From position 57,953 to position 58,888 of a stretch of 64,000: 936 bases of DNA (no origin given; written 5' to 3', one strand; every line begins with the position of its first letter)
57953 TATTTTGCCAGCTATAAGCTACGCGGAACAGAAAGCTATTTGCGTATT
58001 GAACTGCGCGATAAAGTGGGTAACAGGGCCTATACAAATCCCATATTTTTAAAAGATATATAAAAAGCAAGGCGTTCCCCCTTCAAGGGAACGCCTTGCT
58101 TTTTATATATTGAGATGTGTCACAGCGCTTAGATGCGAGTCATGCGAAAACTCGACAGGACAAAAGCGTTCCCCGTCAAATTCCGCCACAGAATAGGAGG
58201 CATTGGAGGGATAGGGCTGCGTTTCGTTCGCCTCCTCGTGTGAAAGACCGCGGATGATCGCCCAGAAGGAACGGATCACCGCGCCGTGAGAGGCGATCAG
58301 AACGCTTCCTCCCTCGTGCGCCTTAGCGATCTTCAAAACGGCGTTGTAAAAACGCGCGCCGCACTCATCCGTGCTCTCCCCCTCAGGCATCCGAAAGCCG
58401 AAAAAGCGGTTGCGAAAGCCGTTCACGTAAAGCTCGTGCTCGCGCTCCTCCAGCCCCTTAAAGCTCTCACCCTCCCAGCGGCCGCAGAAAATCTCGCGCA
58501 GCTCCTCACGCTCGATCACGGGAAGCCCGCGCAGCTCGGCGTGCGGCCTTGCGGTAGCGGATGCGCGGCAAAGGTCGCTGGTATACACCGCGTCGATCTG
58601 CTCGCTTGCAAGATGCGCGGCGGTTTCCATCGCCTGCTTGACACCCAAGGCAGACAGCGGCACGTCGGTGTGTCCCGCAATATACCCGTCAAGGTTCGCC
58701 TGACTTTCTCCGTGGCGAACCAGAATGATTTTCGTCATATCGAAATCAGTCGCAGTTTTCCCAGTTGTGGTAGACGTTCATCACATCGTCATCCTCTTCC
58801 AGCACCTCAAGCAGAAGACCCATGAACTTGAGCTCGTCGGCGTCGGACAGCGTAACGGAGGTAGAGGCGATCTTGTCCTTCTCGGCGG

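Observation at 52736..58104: Tandem triplication of an unrecognised ~455-aa cytoplasmic protein family plus a PHP phosphoesterase, back-to-back with glgCD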

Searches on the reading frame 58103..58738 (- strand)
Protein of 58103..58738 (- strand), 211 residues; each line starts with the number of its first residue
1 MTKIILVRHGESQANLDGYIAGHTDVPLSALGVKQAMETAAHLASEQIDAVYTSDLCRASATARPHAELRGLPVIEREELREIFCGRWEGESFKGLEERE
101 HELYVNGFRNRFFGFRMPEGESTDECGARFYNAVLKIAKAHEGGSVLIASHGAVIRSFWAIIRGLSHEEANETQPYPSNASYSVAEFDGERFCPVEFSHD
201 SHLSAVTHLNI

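Call 4: search_protein_families(library=pfam, proteins=[window:58103-58738:-], max_evalue=1)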
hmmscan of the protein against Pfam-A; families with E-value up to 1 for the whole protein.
window:58103-58738:- (211 aa): 1 family
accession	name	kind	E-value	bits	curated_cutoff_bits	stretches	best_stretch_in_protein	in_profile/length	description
PF00300.27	His_Phos_1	-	1.8e-50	171.8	21.7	1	4-192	1-186/194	Histidine phosphatase superfamily (branch 1)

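Call 61: search_protein_families(library=ncbifam, proteins=[window:58103-58735:-], max_evalue=0.00001)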
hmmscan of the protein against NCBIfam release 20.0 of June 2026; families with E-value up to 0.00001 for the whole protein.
window:58103-58735:- (210 aa): 18 families
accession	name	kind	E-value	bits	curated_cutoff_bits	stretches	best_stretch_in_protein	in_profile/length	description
TIGR03162.1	ribazole_cobC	equivalog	8e-35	119.9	162.9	1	3-171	1-165/176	alpha-ribazole phosphatase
NF005567.0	PRK07238.1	equivalog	1.6e-25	90.3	326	1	1-157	178-333/378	bifunctional RNase H/acid phosphatase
NF045917.1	PhserinePhPspA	equivalog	6.6e-24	84.8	350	1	2-199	3-197/211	phosphoserine phosphatase PspA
NF011580.0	PRK15004.1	equivalog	8e-23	81.5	250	1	2-160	2-159/203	adenosylcobalamin/alpha-ribazole phosphatase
TIGR03848.1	MSMEG_4193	subfamily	1.4e-22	80.2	203.85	1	3-166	2-168/204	MSMEG_4193 family putative phosphomutase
NF002901.0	PRK03482.1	equivalog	5.8e-22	78.4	261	1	2-165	3-165/215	2,3-diphosphoglycerate-dependent phosphoglycerate mutase GpmB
NF002217.0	PRK01112.1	equivalog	3.8e-18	65.7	320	1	1-62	2-63/228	2,3-bisphosphoglycerate-dependent phosphoglycerate mutase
NF009994.0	PRK13463.1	equivalog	1.4e-17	64.2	277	1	1-201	3-201/203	phosphoserine phosphatase 1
NF038349.1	dPGM_arch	equivalog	1.5e-16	60.9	225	1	3-185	1-170/194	2,3-diphosphoglycerate-dependent phosphoglycerate mutase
NF002339.0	PRK01295.1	equivalog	4.7e-15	55.6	316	1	3-169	5-177/206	2,3-bisphosphoglycerate-dependent phosphoglycerate mutase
NF010713.0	PRK14115.1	equivalog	1e-13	51.2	305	1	1-62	2-65/248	2,3-diphosphoglycerate-dependent phosphoglycerate mutase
TIGR01258.1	pgm_1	subfamily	1.5e-12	47.5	81.7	1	2-64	2-66/245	2,3-bisphosphoglycerate-dependent phosphoglycerate mutase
NF009993.0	PRK13462.1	equivalog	4.1e-11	42.9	226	1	2-159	7-156/203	acid phosphatase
NF010718.0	PRK14120.1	equivalog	5.4e-11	42.3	366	1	2-89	6-98/249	phosphoglyceromutase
NF010715.0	PRK14117.1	equivalog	2e-09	37.3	421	1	2-63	3-66/230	phosphoglycerate mutase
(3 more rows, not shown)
